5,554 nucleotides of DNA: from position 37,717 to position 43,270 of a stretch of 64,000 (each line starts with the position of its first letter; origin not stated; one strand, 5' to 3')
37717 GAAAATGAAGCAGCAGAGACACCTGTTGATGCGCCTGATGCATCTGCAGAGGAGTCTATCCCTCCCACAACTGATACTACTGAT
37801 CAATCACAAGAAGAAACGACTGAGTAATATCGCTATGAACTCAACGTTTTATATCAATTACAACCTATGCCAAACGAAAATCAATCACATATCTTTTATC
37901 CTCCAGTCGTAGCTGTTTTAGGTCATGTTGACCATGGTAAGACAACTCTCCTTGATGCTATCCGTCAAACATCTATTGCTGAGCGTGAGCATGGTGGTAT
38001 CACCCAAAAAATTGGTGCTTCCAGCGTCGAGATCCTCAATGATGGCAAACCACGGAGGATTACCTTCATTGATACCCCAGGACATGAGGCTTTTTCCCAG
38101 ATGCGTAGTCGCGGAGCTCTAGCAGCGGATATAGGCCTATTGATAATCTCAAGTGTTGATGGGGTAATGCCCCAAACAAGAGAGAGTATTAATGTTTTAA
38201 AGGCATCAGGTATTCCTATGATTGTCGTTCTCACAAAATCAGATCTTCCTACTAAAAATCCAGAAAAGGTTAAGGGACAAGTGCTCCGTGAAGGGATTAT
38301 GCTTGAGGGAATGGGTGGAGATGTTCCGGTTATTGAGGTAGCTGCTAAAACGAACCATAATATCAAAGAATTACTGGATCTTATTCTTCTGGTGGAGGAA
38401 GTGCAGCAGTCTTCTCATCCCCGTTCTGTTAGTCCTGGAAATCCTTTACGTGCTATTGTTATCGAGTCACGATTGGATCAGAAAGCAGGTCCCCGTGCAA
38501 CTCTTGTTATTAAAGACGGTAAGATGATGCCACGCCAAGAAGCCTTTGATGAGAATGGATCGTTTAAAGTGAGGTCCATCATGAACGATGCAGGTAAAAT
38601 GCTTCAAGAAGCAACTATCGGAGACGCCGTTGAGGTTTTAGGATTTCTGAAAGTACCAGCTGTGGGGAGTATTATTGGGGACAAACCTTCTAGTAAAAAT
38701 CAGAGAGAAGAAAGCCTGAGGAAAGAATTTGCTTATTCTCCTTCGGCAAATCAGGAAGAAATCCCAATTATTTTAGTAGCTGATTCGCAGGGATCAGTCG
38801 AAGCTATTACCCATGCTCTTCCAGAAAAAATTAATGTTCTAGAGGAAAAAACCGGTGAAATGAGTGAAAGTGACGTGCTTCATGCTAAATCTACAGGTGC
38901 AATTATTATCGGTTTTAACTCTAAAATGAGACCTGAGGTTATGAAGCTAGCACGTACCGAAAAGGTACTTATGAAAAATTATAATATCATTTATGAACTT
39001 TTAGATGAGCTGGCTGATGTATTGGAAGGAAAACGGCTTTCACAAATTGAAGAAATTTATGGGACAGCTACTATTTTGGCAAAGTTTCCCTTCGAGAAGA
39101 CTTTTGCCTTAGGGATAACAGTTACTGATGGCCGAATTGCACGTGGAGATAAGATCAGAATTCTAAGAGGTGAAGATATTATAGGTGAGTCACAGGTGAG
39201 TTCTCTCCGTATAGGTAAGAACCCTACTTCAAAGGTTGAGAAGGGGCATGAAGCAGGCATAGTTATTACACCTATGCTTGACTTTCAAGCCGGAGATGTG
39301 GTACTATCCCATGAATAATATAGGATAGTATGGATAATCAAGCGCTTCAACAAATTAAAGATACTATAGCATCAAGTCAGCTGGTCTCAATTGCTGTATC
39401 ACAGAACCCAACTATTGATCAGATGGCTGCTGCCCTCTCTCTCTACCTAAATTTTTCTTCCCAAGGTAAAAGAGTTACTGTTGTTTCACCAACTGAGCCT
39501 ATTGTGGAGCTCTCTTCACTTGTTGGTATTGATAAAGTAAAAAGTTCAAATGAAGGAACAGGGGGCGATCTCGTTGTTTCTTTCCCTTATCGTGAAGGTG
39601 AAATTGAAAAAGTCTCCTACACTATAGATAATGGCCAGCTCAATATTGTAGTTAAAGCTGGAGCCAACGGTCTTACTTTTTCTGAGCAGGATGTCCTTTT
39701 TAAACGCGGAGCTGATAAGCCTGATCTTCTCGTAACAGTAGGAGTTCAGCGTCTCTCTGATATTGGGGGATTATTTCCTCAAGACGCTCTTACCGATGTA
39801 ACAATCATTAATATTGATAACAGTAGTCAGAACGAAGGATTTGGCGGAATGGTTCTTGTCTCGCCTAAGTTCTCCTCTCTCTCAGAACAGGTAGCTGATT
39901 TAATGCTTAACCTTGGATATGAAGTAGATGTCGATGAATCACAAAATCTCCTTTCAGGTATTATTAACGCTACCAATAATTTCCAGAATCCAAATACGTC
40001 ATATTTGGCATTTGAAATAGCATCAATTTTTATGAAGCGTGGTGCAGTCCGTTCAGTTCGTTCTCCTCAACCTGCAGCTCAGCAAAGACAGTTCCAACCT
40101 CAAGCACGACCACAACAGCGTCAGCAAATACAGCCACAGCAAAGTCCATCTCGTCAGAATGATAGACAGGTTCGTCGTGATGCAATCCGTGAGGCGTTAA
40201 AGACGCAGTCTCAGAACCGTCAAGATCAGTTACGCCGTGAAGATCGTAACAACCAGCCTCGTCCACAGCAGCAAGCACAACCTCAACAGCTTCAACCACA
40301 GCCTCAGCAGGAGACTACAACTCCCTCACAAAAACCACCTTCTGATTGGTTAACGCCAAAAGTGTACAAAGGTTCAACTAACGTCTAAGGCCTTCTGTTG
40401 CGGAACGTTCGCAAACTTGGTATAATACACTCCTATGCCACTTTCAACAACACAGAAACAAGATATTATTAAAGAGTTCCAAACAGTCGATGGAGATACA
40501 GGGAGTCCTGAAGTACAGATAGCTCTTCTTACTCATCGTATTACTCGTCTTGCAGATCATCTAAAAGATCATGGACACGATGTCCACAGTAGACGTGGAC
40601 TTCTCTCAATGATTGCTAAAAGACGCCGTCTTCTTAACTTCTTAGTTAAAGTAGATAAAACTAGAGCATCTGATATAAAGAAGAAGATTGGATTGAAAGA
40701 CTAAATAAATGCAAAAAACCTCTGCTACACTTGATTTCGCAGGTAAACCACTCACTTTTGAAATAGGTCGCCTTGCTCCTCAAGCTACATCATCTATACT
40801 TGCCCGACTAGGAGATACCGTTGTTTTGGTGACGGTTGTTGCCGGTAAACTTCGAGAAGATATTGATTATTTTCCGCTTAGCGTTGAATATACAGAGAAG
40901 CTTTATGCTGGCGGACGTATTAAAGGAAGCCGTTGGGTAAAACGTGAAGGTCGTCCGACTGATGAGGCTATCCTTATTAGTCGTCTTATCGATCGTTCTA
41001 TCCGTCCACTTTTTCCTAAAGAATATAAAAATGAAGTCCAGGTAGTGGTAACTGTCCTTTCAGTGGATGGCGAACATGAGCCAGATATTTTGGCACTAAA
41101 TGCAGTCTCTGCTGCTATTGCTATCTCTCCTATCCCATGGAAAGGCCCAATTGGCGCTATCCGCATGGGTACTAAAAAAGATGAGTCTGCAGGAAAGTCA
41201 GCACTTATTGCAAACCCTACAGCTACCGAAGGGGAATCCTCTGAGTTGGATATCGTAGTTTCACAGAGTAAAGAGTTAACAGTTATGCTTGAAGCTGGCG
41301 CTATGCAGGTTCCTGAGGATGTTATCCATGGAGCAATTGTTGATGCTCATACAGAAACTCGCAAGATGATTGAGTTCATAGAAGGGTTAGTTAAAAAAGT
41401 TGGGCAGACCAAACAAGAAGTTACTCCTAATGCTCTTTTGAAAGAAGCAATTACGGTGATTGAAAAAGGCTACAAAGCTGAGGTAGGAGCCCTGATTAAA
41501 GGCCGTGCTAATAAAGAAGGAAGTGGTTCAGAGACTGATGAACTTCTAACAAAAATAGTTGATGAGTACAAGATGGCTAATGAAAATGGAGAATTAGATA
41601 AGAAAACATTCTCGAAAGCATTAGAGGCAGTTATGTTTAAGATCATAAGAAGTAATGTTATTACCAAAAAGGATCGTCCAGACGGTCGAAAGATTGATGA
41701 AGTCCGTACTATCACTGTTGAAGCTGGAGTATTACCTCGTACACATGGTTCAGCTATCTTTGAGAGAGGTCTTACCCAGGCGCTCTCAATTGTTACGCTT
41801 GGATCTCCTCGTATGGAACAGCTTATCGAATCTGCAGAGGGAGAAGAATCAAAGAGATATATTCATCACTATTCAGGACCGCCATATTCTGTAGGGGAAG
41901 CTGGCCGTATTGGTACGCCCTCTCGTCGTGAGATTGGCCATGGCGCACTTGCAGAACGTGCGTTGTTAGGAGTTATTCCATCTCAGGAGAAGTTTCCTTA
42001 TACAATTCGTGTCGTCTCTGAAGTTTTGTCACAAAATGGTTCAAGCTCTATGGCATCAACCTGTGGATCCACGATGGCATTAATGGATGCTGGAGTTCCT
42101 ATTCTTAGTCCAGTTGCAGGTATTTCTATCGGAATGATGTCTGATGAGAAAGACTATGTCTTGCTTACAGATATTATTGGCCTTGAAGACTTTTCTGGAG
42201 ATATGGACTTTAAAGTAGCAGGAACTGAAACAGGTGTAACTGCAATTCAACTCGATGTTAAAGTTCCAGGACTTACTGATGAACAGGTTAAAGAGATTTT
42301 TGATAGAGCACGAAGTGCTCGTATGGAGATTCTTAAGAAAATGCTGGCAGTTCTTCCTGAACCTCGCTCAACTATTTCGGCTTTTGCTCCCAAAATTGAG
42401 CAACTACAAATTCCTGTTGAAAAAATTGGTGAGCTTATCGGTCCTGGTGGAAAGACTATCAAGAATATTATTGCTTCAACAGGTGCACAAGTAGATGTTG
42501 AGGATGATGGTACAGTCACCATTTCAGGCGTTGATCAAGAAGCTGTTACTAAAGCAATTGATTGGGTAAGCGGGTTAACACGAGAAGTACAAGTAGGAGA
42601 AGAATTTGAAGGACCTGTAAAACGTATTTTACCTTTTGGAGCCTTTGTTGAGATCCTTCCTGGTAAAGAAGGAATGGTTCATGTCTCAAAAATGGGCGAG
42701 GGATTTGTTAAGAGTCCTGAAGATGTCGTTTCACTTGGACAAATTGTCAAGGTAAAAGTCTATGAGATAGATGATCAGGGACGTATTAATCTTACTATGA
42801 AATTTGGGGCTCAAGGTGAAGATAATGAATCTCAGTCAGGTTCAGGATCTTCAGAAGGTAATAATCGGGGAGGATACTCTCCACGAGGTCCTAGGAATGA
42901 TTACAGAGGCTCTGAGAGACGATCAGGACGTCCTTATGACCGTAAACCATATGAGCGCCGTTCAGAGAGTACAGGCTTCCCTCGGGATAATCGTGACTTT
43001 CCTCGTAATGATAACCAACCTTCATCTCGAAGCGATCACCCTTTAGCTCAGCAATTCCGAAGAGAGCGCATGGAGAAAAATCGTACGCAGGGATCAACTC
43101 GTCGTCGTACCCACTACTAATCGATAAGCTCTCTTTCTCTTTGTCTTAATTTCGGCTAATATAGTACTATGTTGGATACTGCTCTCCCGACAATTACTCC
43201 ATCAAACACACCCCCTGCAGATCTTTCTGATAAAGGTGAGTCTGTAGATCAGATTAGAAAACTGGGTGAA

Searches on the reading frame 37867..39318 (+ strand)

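Call 5: search_protein_families(library=pfam, proteins=[window:37867-39318:+], max_evalue=0.01)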
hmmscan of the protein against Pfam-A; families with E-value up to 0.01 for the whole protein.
window:37867-39318:+ (483 aa): 11 families
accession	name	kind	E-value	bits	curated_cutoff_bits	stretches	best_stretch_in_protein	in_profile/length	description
PF00009.33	GTP_EFTU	-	6.5e-38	130.6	26.5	1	15-174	6-183/188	Elongation factor Tu GTP binding domain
PF11987.13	IF-2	-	2e-25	89.4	27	1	276-382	4-116/117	Translation-initiation factor 2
PF22042.2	EF-G_D2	-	2.1e-10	41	27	1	193-268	1-79/84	Elongation factor G domain 2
PF01926.29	MMR_HSR1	-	4.2e-10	40.2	21.9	1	15-124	2-113/113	50S ribosome-binding GTPase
PF00071.28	Ras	-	1.1e-06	28.8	21.6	1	15-173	2-156/162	Ras family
PF03144.31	GTP_EFTU_D2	-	3.5e-05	24.6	30.3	1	416-479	5-72/73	Elongation factor Tu domain 2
PF02421.24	FeoB_N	-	0.00014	21.9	27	1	15-172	3-155/156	Ferrous iron transport protein B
PF00350.29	Dynamin_N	-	0.00099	19.6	27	0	15-49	1-35/168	Dynamin family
PF08477.19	Roc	-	0.0021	18.7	27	1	15-126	2-119/119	Ras of Complex, Roc, domain of DAPkinase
PF03029.23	ATP_bind_1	-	0.0045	17.2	27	0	64-183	92-220/240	Conserved hypothetical ATP binding protein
PF03193.22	RsgA_GTPase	-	0.006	16.9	30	0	105-171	43-102/174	RsgA GTPase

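Call 6: search_protein_families(library=ncbifam, proteins=[window:37867-39318:+], max_evalue=0.01)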
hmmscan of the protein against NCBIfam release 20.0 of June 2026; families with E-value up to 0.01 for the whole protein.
window:37867-39318:+ (483 aa): 41 families (the best 25 are shown)
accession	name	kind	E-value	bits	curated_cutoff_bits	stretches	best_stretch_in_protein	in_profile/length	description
TIGR00487.1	IF-2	equivalog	1.9e-116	390.2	424.4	1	10-481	85-576/587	translation initiation factor IF-2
NF003078.0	PRK04004.1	equivalog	2.9e-55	188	468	2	11-126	10-139/598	translation initiation factor IF-2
TIGR00491.2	aIF-2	equivalog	1.8e-42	145.6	554.75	2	13-127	5-133/591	translation initiation factor IF-2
NF011418.0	PRK14845.1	equivalog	7.9e-34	116.6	756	2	26-127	475-590/1049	translation initiation factor IF-2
TIGR00231.1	small_GTP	domain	3.2e-26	92.1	42.5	1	13-173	4-162/164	GTP-binding protein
TIGR00475.1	selB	equivalog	1e-25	90.5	242.25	1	15-179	3-167/581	selenocysteine-specific translation elongation factor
TIGR01393.1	lepA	equivalog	1.3e-22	79.9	533.9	1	16-248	7-246/595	translation elongation factor 4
NF000766.0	PRK00049.1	subfamily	9.3e-16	57.6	449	1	15-162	15-177/396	elongation factor Tu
NF009372.0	PRK12735.1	subfamily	9.7e-16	57.6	479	1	15-164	15-179/396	elongation factor Tu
TIGR00485.1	EF-Tu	equivalog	1.2e-15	57.1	522.4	1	15-161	15-176/394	elongation factor Tu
TIGR01394.1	TypA_BipA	equivalog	1.2e-15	56.7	757.3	1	15-271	4-285/594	translational GTPase TypA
NF012153.1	tet_protect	equivalog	2e-15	56.1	775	1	10-139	22-141/614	tetracycline resistance ribosomal protection protein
NF009373.0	PRK12736.1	subfamily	2.1e-15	56.4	452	1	15-163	15-178/394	elongation factor Tu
TIGR03680.1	eif2g_arch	equivalog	5.8e-15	55.4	514.5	2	62-173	80-192/407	translation initiation factor IF-2 subunit gamma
NF003077.0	PRK04000.1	equivalog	1e-13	51.2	315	2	63-173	85-196/412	translation initiation factor IF-2 subunit gamma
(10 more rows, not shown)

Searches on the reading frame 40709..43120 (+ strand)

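Call 5: search_protein_families(library=pfam, proteins=[window:40709-43120:+], max_evalue=0.01)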
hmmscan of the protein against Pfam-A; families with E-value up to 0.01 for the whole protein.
window:40709-43120:+ (803 aa): 8 families
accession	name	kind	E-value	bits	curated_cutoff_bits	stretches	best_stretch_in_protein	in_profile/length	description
PF01138.27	RNase_PH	-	1.4e-59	200.6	25.5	2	13-143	3-130/130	3' exoribonuclease family, domain 1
PF00575.29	S1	-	2.2e-15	57.2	22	1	627-698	2-74/74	S1 RNA binding domain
PF00013.35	KH_1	-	6.2e-15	55.1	21.5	1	564-620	2-64/66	KH domain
PF03725.20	RNase_PH_C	-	4e-12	46.4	20.8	2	146-210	1-61/67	3' exoribonuclease family, domain 2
PF03726.19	PNPase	-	3.5e-07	31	24.6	1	268-328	22-81/81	Polyribonucleotide nucleotidyltransferase, RNA binding domain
PF22675.2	KH-I_KHDC4-BBP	-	0.00035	20.8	30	1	573-607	8-42/76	KHDC4/BBP-like, KH-domain type I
PF23052.1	KH_N4BP1_2nd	-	0.0013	19.2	27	0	580-628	21-68/120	N4BP1, second type I KH-domain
PF23459.1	S1_RRP5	-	0.0042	18.1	27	1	628-689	2-63/72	RRP5 S1 domain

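Call 6: search_protein_families(library=ncbifam, proteins=[window:40709-43120:+], max_evalue=0.01)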
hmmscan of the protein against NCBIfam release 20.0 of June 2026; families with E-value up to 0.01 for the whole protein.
window:40709-43120:+ (803 aa): 39 families (the best 25 are shown)
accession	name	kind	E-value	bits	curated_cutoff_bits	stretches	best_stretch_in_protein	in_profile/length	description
NF008805.1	PRK11824.1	equivalog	1.2e-260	866.7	471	1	8-698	4-681/683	polyribonucleotide nucleotidyltransferase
TIGR03591.1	polynuc_phos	equivalog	7.8e-260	864.1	525.05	1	10-698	2-687/689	polyribonucleotide nucleotidyltransferase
TIGR02696.1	pppGpp_PNP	exception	9.5e-188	625.9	1106.75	1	10-695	14-718/720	guanosine pentaphosphate synthetase I/polyribonucleotide nucleotidyltransferase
TIGR02065.1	ECX1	equivalog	8.5e-27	94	318.7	1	318-537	4-214/230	exosome complex exonuclease Rrp41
NF005208.0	PRK06676.1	equivalog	3.7e-21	75.6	368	1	622-709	271-359/391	30S ribosomal protein S1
NF000907.0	PRK00087.1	equivalog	2.2e-18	65.8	624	1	625-704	559-639/671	bifunctional 4-hydroxy-3-methylbut-2-enyl diphosphate reductase/30S ribosomal protein S1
NF006363.0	PRK08582.1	equivalog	2.5e-17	63.4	171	1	627-710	3-86/140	S1 domain-containing RNA-binding protein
NF010379.0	PRK13806.1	equivalog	7.2e-17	61.2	648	1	623-698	286-363/491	30S ribosomal protein S1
NF005973.0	PRK08059.1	equivalog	4.6e-16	59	148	1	626-723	4-102/123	S1 domain-containing post-transcriptional regulator GSP13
NF040579.1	S1_dom_CvfD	subfamily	2.3e-15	56.8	117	1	628-709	2-84/113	CvfD/Ygs/GSP13 family RNA-binding post-transcriptional regulator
NF004473.0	PRK05807.1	equivalog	5.7e-14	52.6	178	1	627-702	3-77/136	S1 domain-containing RNA-binding protein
NF005911.0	PRK07899.1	equivalog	1.5e-13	50.3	691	1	621-710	285-375/486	30S ribosomal protein S1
NF004952.0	PRK06299.1-2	equivalog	2.7e-13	49.1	524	1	623-698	297-374/580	30S ribosomal protein S1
NF040578.1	S1_dom_Ygs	exception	4.4e-13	49.4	175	1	625-698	3-76/122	S1 domain-containing post-transcriptional regulator Ygs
TIGR00717.1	rpsA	equivalog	1.2e-12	47.1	577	1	623-698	266-343/516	30S ribosomal protein S1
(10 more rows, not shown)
